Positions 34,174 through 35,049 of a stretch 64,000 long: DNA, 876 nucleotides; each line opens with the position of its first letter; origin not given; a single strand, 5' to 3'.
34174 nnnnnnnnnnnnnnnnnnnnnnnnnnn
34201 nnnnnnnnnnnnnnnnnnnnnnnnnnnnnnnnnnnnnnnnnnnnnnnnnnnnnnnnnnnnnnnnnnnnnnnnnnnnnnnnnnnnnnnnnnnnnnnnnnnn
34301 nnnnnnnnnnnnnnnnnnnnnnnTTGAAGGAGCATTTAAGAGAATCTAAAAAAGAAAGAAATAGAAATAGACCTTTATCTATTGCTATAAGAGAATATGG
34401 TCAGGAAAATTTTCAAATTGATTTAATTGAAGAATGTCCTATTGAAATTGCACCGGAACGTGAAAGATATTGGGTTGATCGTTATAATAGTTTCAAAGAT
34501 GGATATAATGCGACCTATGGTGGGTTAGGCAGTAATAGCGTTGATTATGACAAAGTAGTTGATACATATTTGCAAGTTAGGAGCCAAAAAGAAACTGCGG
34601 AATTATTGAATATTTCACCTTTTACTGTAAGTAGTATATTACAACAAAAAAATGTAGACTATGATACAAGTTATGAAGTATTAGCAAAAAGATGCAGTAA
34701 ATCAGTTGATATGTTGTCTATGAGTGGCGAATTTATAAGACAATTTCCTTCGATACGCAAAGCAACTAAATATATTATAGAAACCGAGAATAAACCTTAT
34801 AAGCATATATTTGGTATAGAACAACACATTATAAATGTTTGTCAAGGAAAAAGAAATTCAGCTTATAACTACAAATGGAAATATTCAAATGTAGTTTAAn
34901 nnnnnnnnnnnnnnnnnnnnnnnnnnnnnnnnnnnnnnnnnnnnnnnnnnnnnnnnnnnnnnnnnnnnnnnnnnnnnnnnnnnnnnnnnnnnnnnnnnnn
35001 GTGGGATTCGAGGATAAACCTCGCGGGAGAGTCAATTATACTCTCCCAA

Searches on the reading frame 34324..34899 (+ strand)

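Call 42: search_protein_families(library=pfam, proteins=[window:34324-34899:+], max_evalue=0.01)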
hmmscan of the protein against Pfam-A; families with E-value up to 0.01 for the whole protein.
window:34324-34899:+ (191 aa): 1 family
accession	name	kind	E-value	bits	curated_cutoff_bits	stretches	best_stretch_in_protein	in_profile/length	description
PF13518.12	HTH_28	-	0.00057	20.4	25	1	78-108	5-35/52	Helix-turn-helix domain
